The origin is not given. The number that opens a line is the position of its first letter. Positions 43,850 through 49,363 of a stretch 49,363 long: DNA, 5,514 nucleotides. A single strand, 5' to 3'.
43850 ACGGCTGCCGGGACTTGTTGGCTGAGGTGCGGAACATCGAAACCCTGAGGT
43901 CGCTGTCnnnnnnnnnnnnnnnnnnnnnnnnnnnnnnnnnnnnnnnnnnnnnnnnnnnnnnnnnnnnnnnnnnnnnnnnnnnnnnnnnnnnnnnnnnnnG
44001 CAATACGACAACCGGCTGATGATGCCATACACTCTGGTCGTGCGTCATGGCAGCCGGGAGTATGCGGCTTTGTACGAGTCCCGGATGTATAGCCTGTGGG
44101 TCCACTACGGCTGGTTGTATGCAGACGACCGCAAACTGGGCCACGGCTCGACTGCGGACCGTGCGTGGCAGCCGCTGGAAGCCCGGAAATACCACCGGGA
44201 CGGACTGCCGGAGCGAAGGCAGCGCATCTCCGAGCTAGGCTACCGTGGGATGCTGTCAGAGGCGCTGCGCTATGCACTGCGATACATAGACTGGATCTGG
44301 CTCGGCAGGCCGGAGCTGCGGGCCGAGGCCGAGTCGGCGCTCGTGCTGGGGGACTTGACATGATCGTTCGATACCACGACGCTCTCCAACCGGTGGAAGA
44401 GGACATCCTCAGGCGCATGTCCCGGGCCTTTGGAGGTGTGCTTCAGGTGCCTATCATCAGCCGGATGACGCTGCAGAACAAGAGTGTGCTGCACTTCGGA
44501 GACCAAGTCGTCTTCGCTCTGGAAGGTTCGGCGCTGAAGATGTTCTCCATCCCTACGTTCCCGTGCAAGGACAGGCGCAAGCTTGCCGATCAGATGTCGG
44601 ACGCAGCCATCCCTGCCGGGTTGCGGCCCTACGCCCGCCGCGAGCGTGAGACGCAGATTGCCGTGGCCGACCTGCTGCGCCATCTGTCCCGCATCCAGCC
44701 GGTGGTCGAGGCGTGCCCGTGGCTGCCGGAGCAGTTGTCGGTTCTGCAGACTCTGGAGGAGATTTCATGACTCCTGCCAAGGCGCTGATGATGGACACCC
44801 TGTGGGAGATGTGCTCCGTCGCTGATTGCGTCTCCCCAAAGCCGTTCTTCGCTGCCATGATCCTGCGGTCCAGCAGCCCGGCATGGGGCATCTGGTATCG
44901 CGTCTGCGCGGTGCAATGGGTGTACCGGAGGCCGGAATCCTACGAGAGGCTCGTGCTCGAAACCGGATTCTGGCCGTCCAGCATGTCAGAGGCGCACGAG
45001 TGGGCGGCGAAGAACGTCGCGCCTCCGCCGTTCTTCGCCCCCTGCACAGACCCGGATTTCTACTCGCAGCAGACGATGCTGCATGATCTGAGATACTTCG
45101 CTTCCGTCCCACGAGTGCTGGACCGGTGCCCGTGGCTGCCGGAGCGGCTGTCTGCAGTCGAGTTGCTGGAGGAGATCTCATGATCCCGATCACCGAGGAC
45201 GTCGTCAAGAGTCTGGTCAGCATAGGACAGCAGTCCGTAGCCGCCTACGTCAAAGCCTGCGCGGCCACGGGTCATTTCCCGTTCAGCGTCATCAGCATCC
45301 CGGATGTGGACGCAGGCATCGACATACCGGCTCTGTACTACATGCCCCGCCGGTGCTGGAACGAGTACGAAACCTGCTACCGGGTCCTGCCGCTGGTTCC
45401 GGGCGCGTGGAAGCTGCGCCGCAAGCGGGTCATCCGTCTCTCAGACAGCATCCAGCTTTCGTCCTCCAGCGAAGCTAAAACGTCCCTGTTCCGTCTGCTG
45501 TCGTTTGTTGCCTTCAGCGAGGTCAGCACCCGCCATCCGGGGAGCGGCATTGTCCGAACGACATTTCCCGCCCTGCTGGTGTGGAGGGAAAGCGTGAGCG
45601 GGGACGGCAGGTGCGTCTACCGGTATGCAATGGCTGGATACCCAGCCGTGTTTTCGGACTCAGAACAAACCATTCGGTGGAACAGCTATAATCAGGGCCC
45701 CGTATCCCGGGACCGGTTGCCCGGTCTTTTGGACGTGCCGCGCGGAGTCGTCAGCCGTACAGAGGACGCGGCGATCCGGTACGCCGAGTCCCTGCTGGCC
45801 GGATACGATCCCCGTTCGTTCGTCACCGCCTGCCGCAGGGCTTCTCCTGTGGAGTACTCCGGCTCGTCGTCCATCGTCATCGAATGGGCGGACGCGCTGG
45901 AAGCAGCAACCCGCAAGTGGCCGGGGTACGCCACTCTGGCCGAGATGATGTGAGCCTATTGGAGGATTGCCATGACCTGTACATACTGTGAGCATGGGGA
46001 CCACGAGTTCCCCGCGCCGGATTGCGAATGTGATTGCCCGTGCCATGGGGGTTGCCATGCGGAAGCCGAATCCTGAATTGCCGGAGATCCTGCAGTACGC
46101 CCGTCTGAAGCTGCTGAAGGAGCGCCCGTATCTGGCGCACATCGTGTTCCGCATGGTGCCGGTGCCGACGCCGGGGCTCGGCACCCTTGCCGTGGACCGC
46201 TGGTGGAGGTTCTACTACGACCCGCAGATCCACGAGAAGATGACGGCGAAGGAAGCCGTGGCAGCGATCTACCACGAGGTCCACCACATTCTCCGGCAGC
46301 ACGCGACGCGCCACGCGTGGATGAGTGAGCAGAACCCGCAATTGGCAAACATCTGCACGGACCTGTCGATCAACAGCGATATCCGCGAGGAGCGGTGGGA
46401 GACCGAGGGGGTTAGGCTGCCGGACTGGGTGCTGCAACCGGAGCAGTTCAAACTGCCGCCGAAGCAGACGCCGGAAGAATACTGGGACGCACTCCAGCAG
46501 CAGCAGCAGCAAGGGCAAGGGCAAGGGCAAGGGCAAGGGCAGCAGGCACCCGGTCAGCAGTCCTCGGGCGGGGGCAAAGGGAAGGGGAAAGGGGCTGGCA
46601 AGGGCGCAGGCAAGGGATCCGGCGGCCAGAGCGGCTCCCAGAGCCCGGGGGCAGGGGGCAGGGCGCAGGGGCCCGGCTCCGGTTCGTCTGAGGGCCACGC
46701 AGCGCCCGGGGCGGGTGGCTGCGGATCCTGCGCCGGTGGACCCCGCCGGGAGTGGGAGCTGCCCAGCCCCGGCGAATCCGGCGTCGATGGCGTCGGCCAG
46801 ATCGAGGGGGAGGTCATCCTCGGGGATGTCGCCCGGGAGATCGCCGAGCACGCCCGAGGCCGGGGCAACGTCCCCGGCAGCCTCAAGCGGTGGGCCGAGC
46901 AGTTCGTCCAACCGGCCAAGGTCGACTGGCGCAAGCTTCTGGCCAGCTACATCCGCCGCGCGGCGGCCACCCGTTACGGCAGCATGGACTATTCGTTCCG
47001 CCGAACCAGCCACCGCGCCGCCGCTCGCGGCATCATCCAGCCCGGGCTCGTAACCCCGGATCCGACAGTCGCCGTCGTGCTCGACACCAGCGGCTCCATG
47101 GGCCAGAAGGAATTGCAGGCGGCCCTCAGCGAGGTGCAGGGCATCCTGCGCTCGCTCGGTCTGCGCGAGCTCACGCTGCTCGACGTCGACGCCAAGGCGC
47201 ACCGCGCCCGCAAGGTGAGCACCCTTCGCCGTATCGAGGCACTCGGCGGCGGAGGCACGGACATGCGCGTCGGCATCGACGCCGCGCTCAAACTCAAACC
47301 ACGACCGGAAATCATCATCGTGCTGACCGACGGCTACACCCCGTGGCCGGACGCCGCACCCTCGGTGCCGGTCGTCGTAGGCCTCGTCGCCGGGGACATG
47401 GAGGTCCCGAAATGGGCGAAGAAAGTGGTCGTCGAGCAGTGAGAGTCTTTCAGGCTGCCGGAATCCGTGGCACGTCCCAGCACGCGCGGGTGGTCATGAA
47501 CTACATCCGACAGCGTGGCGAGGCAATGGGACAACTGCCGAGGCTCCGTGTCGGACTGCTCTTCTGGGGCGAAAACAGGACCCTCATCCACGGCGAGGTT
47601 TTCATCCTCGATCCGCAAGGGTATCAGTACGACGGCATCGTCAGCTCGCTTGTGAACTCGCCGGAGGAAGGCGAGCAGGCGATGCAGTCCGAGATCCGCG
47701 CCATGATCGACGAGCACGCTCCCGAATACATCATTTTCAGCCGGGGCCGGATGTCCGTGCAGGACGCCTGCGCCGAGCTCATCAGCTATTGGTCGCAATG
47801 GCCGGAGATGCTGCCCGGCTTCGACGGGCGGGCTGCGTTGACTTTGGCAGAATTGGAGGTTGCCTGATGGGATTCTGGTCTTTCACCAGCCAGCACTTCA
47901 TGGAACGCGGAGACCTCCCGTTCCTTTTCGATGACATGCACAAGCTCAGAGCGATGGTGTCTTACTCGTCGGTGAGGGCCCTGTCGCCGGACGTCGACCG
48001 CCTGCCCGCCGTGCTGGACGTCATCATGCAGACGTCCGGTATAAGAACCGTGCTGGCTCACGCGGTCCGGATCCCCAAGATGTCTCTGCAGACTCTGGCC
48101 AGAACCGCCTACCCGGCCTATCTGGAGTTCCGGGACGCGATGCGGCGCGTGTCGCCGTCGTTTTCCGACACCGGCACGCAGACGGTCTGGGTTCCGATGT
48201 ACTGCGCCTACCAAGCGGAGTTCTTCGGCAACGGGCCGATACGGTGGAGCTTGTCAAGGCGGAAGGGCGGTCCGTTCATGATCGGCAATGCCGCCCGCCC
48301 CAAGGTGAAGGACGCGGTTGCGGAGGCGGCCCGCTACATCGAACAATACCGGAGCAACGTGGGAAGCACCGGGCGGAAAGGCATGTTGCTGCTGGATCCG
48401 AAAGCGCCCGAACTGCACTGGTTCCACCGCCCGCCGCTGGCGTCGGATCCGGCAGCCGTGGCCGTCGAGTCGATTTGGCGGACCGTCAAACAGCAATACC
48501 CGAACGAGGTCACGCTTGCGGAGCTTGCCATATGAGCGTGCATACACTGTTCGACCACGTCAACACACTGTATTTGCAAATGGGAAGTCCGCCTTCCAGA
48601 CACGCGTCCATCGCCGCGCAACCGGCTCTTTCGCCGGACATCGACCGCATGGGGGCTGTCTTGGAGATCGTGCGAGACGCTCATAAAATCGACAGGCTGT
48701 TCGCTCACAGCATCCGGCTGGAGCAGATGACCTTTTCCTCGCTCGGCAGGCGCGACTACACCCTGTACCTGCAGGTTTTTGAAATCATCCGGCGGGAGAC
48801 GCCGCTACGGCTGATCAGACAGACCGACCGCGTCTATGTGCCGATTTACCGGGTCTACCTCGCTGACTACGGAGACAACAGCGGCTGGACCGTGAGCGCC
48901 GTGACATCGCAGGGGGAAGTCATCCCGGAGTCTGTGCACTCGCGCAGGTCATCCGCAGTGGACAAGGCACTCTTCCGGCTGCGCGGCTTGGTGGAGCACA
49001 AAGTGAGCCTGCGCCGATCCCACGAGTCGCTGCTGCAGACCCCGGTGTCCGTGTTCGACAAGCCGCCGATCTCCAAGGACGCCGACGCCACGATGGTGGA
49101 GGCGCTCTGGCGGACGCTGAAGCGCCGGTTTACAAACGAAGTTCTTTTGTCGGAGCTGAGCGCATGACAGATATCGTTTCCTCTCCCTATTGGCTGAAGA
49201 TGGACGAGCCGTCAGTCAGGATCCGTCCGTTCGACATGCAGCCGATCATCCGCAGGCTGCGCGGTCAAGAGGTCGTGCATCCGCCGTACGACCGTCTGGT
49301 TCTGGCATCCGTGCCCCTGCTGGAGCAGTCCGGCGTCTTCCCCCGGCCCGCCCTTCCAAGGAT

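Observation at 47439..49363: Family A: four to five tandem, translationally chained paralogues straddling the genome junction, each ending in ...W(R/K)T(V/L/I)K..(Y/F)(P/T)N(E/V)..LAEL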

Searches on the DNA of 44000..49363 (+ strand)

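Call 8: search_dna_similar(query=window:44000-49363:+, collection=phages, mode=distant, max_rows=15)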
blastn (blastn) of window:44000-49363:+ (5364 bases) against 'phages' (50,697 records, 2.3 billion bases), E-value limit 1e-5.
No match.

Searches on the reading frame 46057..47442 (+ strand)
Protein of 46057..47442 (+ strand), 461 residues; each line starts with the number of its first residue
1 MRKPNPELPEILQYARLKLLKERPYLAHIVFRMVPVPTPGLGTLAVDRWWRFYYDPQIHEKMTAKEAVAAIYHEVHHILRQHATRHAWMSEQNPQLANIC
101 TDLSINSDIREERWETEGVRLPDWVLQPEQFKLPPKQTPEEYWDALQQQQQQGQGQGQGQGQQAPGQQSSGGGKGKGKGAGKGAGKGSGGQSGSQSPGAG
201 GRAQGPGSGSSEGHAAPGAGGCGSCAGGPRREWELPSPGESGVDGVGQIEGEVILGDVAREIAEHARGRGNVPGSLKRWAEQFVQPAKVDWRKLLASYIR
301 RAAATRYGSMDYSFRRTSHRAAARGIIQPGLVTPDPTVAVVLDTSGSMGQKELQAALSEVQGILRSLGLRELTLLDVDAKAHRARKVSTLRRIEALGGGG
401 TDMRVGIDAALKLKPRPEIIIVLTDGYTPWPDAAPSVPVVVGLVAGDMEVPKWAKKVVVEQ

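Call 26: search_protein_families(library=pfam, proteins=[window:46057-47442:+], max_evalue=0.1)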
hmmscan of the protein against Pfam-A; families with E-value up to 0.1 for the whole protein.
window:46057-47442:+ (461 aa): 5 families
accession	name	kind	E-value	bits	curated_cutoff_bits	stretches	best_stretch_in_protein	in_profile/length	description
PF13203.12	DUF2201_N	-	4.8e-40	138.3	23.2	1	12-331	6-270/271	Putative metallopeptidase domain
PF09967.15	DUF2201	-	3.3e-20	72.9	26.4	1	338-459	1-122/123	VWA-like domain (DUF2201)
PF13519.12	VWA_2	-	1.7e-06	29.1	27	1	338-426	1-106/107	von Willebrand factor type A domain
PF00092.34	VWA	-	0.00045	20.9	23.8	1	338-369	2-33/174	von Willebrand factor type A domain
PF05762.20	VWA_CoxE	-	0.037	13.9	26.4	1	314-427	29-160/222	VWA domain containing CoxE-like protein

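Call 48: search_protein_families(library=phrogs, proteins=[window:46057-47442:+], max_evalue=0.001)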
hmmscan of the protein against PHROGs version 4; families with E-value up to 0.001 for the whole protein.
window:46057-47442:+ (461 aa): 1 family
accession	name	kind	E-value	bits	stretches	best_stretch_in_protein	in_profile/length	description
phrog_1314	-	DNA, RNA and nucleotide metabolism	5e-55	188.2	1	7-450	10-381/394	HNH endonuclease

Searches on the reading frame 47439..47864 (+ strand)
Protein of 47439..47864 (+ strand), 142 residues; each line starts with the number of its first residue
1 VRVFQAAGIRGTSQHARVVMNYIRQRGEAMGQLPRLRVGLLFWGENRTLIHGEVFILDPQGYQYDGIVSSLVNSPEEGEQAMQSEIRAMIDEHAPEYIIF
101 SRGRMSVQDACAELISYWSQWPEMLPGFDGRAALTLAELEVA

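Call 5: search_protein_families(library=pfam, proteins=[window:47439-47864:+], max_evalue=1)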
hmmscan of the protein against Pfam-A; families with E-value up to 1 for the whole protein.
seq(142 aa): 1 family
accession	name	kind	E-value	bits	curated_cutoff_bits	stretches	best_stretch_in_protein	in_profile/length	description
PF22952.2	KH_11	-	0.053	14.3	24.6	0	10-28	15-33/85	Eukaryotic type KH-domain (KH-domain type I)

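Call 6: search_protein_families(library=phrogs, proteins=[window:47439-47864:+], max_evalue=1)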
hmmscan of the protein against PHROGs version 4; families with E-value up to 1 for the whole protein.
seq(142 aa): 0 families

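Call 68: find_homologous_proteins(query=A3, max_evalue=0.01)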
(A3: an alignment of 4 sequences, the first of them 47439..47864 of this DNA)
Query A3 (4 sequences) (142 aa, profile of the alignment): 5 proteins with E <= 0.01 among 2375 candidates.
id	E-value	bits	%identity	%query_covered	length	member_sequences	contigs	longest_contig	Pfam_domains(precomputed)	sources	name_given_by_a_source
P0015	6.6e-82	290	49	100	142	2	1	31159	-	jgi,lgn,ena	-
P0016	6.8e-82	290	51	100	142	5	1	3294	-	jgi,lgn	jgi:hypothetical protein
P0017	8.1e-81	287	53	100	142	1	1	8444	-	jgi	jgi:hypothetical protein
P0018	5.3e-79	281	48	100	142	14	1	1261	-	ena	-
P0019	4.8e-61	223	100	87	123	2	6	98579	-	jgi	jgi:hypothetical protein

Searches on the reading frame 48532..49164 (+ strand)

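Call 5: search_protein_families(library=pfam, proteins=[window:48532-49164:+], max_evalue=1)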
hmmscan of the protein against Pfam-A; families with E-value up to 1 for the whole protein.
seq(211 aa): 1 family
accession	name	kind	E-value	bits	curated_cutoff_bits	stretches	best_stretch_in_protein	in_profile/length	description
PF20455.3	DUF6708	-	0.18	12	27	1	80-113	12-46/200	Family of unknown function (DUF6708)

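Call 6: search_protein_families(library=phrogs, proteins=[window:48532-49164:+], max_evalue=1)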
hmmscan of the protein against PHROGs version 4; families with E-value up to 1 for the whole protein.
seq(211 aa): 0 families
